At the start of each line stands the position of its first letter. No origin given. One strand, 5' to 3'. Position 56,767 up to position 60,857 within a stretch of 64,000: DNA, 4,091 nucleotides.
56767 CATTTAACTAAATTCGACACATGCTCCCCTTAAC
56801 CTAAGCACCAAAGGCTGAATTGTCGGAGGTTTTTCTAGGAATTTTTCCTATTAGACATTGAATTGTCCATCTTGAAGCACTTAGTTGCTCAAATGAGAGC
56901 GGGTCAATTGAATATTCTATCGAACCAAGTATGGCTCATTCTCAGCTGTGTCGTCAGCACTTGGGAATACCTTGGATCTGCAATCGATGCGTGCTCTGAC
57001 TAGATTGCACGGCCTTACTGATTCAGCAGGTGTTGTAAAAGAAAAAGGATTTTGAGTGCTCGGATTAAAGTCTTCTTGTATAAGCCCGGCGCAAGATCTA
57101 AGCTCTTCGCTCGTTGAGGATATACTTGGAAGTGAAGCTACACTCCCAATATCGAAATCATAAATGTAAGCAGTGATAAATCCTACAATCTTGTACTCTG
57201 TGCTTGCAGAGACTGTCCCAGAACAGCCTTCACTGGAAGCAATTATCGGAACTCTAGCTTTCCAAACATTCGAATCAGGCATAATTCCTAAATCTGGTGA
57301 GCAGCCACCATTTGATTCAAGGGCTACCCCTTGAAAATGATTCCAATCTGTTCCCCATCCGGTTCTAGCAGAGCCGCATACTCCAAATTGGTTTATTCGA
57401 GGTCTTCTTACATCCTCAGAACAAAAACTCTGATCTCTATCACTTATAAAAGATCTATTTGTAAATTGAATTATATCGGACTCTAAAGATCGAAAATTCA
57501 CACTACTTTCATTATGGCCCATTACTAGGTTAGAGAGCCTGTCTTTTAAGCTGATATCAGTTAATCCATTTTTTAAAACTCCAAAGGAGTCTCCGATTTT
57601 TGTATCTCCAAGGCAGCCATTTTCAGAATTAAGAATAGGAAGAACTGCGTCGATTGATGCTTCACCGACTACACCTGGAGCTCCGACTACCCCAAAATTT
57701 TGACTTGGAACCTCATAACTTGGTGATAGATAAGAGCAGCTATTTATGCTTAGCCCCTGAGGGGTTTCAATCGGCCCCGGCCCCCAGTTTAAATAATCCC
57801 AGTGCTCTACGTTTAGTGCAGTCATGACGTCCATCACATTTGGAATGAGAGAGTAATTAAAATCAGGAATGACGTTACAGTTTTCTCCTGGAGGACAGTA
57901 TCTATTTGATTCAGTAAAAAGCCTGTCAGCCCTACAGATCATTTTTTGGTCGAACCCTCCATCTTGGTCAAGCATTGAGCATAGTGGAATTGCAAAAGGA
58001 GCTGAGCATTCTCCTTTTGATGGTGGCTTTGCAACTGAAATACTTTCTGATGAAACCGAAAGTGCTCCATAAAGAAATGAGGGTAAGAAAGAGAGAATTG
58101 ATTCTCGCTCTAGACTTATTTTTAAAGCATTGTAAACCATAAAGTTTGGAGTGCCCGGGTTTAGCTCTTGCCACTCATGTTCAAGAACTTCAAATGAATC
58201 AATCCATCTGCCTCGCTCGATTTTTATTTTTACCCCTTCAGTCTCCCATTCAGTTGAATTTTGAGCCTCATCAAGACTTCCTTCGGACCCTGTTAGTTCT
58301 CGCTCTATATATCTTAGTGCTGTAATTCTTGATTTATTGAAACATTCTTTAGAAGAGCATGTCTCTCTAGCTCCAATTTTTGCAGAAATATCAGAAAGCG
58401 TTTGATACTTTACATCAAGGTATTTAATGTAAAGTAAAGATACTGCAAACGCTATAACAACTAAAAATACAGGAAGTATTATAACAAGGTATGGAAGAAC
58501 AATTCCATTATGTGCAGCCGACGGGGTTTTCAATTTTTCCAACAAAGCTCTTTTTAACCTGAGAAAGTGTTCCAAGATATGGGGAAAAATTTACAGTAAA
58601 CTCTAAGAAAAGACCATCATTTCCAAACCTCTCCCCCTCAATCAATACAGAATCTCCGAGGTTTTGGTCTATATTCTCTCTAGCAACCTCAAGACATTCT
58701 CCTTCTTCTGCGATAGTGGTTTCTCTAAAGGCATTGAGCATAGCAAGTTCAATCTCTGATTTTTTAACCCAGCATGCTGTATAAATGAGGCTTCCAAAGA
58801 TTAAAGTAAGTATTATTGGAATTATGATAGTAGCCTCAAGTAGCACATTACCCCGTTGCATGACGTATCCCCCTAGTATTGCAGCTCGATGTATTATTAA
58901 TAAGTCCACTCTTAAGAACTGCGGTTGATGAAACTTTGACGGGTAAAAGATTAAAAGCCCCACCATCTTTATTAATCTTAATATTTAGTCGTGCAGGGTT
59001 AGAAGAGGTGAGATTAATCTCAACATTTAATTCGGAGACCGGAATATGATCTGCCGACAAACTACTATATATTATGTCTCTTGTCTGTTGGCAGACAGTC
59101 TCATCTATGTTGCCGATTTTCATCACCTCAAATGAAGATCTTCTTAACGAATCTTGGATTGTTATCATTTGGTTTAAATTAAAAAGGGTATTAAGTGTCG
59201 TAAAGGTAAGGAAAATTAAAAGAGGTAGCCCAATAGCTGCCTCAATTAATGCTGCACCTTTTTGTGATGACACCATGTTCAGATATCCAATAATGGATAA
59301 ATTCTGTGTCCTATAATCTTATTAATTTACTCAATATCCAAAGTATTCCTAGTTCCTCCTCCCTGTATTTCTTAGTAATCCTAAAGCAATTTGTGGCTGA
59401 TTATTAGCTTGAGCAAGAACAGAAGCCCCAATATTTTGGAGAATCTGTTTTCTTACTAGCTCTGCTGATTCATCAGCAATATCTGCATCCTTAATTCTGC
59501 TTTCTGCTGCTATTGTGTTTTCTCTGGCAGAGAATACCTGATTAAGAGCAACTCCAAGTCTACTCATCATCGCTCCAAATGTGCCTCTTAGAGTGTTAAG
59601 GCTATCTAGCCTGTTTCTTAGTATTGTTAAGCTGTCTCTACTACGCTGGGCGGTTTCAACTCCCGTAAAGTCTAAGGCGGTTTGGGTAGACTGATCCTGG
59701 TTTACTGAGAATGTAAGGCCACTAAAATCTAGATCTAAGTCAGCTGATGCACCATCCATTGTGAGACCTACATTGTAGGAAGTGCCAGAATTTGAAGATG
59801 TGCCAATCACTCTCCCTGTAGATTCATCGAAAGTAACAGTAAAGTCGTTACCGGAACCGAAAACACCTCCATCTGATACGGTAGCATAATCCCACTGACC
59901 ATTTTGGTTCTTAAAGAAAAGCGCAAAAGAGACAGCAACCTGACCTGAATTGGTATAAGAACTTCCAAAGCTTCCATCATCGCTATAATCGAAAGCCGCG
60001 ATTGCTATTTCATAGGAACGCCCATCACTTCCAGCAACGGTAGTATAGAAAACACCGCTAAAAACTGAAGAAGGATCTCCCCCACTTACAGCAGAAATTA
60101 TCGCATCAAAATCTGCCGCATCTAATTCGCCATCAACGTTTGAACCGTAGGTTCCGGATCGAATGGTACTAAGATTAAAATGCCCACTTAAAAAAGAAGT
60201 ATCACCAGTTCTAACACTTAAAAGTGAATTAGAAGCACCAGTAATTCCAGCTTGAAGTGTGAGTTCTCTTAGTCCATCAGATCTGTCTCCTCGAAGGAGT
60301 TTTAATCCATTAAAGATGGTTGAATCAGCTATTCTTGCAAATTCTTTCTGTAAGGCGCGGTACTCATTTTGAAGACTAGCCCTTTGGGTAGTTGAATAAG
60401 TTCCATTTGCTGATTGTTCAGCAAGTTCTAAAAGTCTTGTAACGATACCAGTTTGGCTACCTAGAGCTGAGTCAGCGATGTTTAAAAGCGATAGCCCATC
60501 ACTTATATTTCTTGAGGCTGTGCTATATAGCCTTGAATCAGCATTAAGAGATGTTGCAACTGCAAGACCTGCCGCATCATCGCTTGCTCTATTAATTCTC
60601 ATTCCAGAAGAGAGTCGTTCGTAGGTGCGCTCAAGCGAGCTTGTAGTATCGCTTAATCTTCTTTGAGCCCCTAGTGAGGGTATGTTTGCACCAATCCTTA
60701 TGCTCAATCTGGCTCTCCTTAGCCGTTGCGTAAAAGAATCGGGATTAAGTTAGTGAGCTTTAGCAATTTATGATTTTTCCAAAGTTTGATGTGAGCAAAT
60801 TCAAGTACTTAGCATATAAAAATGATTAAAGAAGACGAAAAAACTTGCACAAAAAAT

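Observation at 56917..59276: Two separate TadG/TadE-like pseudopilin triads with no Tad secretion machinery nearby; the second sits beside flagellin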

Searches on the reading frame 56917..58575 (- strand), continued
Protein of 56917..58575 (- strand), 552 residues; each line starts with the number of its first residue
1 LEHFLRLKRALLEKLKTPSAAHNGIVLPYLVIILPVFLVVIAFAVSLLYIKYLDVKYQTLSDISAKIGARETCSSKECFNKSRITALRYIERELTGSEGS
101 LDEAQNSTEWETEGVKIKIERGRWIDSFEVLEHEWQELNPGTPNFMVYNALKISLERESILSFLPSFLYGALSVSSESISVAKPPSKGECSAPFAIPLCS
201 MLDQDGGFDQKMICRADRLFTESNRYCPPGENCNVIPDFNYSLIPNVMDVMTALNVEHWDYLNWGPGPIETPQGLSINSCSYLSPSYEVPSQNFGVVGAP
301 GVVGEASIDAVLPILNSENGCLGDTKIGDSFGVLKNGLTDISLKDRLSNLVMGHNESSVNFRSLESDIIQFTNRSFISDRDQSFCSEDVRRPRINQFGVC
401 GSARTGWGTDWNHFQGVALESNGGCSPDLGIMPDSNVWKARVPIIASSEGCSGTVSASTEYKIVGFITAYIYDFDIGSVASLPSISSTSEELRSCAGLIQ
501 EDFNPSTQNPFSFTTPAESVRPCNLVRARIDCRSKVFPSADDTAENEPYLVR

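Call 84: fold_search(model_id=the predicted structure, library=pdb)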
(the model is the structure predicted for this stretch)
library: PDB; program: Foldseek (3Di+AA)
matches with E <= 10: 78; with E <= 0.001: 0
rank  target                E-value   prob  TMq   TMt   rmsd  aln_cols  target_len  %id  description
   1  2bol_A                1.1e+00  0.01  0.06  0.09  18.0       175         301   12  CRYSTAL STRUCTURE AND ASSEMBLY OF TSP36, A METAZOAN SMALL HEAT SHOCK PROTEIN (released 2005-09-23)
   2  5ds1_C                1.5e+00  0.03  0.06  0.24  16.2        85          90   10  Core domain of the class II small heat-shock protein HSP 17.7 from Pisum sativum (released 2016-09-28)
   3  4z7a                  1.5e+00  0.01  0.05  0.08  16.1       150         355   11  Structural and biochemical characterization of a non-functionally redundant M. tuberculosis (3,3) L,D-Transpeptidase, Ld (released 2015-09-02)
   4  2nlk                  2.2e+00  0.04  0.07  0.07  11.3       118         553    8  Crystal structure of D1 and D2 catalytic domains of human Protein Tyrosine Phosphatase Gamma (D1+D2 PTPRG) (released 2006-11-21)
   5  3u1q_A                2.6e+00  0.01  0.05  0.10  17.9       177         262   14  Crystal Structure of M. tuberculosis LD-transpeptidase type 2 with 2-Mercaptoethanol (released 2012-12-05)
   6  2bwx                  3.2e+00  0.07  0.12  0.15   8.0       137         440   15  His354Ala Escherichia coli Aminopeptidase P (released 2006-01-25)
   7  9p8z_A                3.4e+00  0.11  0.05  0.13   3.5        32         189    6  Crystal Structure of GTP cyclohydrolase 1 (FolE) from Mycobacterium tuberculosis (released 2025-07-02)
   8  3qcg                  3.4e+00  0.02  0.07  0.12   9.9       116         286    5  Human receptor protein tyrosine phosphatase gamma, domain 1, in complex with 3-[(3-bromo-4-chlorobenzyl)sulfanyl]thiophe (released 2011-12-28)
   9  6d4d_A                3.4e+00  0.02  0.06  0.10  11.3       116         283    9  Crystal structure of the PTP epsilon D1 domain (released 2018-10-17)
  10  9ekz_A                3.6e+00  0.03  0.09  0.10  10.4       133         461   14  (+)ML-SI3 bound TRPML2 in an open state (released 2025-06-18)
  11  3qcn                  3.9e+00  0.02  0.07  0.12  10.5       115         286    5  Human receptor protein tyrosine phosphatase gamma, domain 1, trigonal crystal form (released 2011-12-28)
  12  3qcd                  4.1e+00  0.02  0.07  0.11  10.9       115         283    5  Human receptor protein tyrosine phosphatase gamma, domain 1, in complex with vanadate, trigonal crystal form (released 2011-12-28)
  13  3qcl                  4.1e+00  0.02  0.07  0.11  10.6       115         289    5  Human receptor protein tyrosine phosphatase gamma, domain 1, in complex with 2-[(3,4-dichlorobenzyl)sulfanyl]-4-(4-hydro (released 2011-12-28)
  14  6k6w_B                4.1e+00  0.01  0.08  0.09  17.1       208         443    9  Structure of RNase J2 from Staphylococcus epidermidis (released 2020-10-07)
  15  3tx4_A                4.1e+00  0.01  0.05  0.09  17.5       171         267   12  Crystal Structure of Mutant (C354A) M. tuberculosis LD-transpeptidase type 2 (released 2012-12-05)
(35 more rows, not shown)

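Call 85: find_encoding_contigs(protein=P0035, flank=10000, max_places=2)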
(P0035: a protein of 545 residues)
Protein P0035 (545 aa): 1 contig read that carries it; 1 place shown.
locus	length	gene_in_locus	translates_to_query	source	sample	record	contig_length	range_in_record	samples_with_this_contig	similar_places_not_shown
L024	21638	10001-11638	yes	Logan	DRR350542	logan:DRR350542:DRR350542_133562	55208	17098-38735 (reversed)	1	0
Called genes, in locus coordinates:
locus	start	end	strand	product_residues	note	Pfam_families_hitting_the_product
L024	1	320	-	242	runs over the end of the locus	PF00596:Aldolase_II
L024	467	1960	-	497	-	-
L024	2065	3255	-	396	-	PF01743:PolyA_pol (weak)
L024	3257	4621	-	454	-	PF00669:Flagellin_N, PF13517:FG-GAP_3 (faint), PF01839:FG-GAP (faint), PF00700:Flagellin_C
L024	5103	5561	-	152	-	PF08327:AHSA1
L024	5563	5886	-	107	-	PF12840:HTH_20, PF08279:HTH_11 (weak)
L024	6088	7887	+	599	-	-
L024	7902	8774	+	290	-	-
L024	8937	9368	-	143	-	PF07811:TadE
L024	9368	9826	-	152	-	-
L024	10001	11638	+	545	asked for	-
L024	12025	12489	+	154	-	-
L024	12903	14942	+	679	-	PF13400:Tad (weak)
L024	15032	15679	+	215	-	-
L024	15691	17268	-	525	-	PF00270:DEAD, PF04851:ResIII (weak), PF00271:Helicase_C, PF25399:DeaD_dimer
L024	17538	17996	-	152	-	-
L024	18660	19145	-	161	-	-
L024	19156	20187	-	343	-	-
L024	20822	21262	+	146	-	PF14347:DUF4399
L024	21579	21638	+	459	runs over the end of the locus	PF00202:Aminotran_3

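Call 100: search_protein_families(library=ncbifam, alignment_id=A2, max_evalue=0.01)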
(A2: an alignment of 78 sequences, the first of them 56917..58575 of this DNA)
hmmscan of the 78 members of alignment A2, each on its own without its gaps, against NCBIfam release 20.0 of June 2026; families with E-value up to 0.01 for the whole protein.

A. member 1, window:56917-58575:- (552 aa): 0 families

B. families by the number of members that match (of 78 scanned): 3 families
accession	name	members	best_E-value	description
TIGR03816.1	tadE_like_DECH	29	9e-06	Rv3654c family TadE-like protein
NF052432.1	TC0500_fam_Inc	1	0.0045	TC0500 family inclusion membrane protein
NF033486.1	harvest_ssl1498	1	0.0082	photosystem II assembly protein Psb34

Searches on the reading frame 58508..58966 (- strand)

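Call 3: search_protein_families(library=pfam, proteins=[window:58508-58966:-], max_evalue=1)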
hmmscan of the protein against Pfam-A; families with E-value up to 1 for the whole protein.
window:58508-58966:- (152 aa): 2 families
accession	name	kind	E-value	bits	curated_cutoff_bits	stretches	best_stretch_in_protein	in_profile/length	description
PF06182.17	ABC2_membrane_6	-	0.00069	19.9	22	1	20-94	90-157/229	ABC-2 family transporter protein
PF20560.3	MotA_N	-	0.046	14.4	27.3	1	24-80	5-59/91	Motility protein A N-terminal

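Call 4: search_protein_families(library=ncbifam, proteins=[window:58508-58966:-], max_evalue=1)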
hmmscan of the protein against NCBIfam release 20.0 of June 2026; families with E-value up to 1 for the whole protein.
window:58508-58966:- (152 aa): 0 families

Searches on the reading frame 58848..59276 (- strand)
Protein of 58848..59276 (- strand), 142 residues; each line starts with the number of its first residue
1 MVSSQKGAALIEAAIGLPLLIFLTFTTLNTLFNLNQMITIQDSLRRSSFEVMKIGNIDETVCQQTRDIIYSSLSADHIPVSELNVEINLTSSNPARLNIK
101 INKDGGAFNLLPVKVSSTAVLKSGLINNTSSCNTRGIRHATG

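Call 3: search_protein_families(library=pfam, proteins=[window:58848-59276:-], max_evalue=1)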
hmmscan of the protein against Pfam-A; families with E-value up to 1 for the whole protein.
window:58848-59276:- (142 aa): 3 families
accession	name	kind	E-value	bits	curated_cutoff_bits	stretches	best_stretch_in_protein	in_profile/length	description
PF07811.17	TadE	-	0.0004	20.9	22.9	1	7-45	1-39/43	TadE-like protein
PF08953.17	DUF1899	-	0.033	14.4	20.7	1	74-114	21-62/66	Domain of unknown function (DUF1899)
PF10651.15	BppU_N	-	0.054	13.7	23.1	1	69-115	5-51/142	BppU N-terminal domain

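Call 4: search_protein_families(library=ncbifam, proteins=[window:58848-59276:-], max_evalue=1)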
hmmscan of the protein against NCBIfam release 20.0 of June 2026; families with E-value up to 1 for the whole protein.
window:58848-59276:- (142 aa): 1 family
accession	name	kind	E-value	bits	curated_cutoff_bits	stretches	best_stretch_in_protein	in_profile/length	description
NF038267.1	amidase_AmiC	exception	0.11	11.1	700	1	29-80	317-368/407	N-acetylmuramoyl-L-alanine amidase AmiC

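Call 98: search_protein_families(library=pfam, alignment_id=A9, max_evalue=0.01)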
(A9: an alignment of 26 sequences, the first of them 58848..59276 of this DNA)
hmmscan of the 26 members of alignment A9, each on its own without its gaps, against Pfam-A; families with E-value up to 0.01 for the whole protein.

A. member 1, window:58848-59276:- (142 aa): 1 family
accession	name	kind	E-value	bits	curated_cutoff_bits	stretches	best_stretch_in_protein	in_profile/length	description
PF07811.17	TadE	-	0.0004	20.9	22.9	1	7-45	1-39/43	TadE-like protein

B. families by the number of members that match (of 26 scanned): 2 families
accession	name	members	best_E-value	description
PF07811.17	TadE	18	5.5e-10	TadE-like protein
PF13400.11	Tad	1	0.00058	Putative Flp pilus-assembly TadE/G-like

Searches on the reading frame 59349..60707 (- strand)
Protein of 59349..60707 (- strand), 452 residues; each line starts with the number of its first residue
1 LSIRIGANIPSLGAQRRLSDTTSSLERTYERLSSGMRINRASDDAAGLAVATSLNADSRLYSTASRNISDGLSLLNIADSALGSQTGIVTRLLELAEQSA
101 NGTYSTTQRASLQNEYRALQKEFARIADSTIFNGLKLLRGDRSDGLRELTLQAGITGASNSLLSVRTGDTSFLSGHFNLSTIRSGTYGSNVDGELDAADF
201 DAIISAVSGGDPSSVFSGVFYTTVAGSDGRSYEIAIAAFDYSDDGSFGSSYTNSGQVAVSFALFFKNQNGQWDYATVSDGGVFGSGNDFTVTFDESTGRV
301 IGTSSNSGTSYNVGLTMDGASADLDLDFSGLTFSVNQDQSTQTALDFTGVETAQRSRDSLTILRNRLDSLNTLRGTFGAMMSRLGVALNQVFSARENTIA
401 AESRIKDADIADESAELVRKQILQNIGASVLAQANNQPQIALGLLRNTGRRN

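Call 3: search_protein_families(library=pfam, proteins=[window:59349-60707:-], max_evalue=1)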
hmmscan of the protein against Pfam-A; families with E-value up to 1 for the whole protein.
window:59349-60707:- (452 aa): 3 families
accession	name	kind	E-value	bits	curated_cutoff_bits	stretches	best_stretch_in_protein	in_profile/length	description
PF00669.25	Flagellin_N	-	8.1e-34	117.1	26.6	1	7-140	3-136/139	Bacterial flagellin N-terminal helical region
PF00700.27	Flagellin_C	-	4.6e-18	65.8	23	1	363-445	4-86/86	Bacterial flagellin C-terminal helical region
PF07012.17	Curlin_rpt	-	0.029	14.7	20.7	1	267-292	9-31/34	Curlin associated repeat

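Call 4: search_protein_families(library=ncbifam, proteins=[window:59349-60707:-], max_evalue=1)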
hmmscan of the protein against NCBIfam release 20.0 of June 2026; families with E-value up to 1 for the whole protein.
window:59349-60707:- (452 aa): 27 families (the best 25 are shown)
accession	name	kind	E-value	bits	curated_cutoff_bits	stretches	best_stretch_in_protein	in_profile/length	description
NF006466.0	PRK08869.1-1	subfamily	3e-53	181.7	426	2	1-143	1-143/377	flagellin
NF009444.0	PRK12802.1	equivalog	7.1e-53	180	332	2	1-198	1-195/282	flagellin domain-containing protein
NF006468.0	PRK08869.1-3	subfamily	1.6e-51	175.6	436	2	1-172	1-171/378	polar flagellin E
NF006469.0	PRK08869.1-4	equivalog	2.4e-51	175.3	627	2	1-143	1-143/377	flagellin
NF038071.1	lat_flg_LafA_2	exception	1.5e-50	172.2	365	2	1-167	1-164/284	lateral flagellin LafA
NF006467.0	PRK08869.1-2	subfamily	4.8e-49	167.5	443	1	4-446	4-400/400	flagellin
NF009448.0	PRK12806.1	equivalog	1.4e-48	165.8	531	2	5-259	5-245/475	flagellin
NF009449.0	PRK12807.1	subfamily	1.2e-46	159.6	347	2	3-190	1-183/287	flagellin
NF009450.0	PRK12808.1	equivalog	2.3e-44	152.8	476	2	3-143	1-141/476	flagellin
NF009446.0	PRK12804.1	subfamily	1.2e-43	149.8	352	2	3-160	1-164/301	flagellin Hag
NF005294.0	PRK06819.1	subfamily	4.1e-43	148.3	387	1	5-446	5-376/376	FliC/FljB family flagellin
NF006470.0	PRK08869.1-5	equivalog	1.3e-41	143.1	423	2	5-142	4-141/388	flagellin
NF005953.0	PRK08026.1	subfamily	3.6e-38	132.4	619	2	5-143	5-143/548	FliC/FljB family flagellin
NF009447.0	PRK12805.1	equivalog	6.5e-37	127.6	404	2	4-167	2-163/287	FliC/FljB family flagellin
NF009445.0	PRK12803.1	equivalog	2.4e-34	119.1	450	2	7-140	5-138/335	flagellin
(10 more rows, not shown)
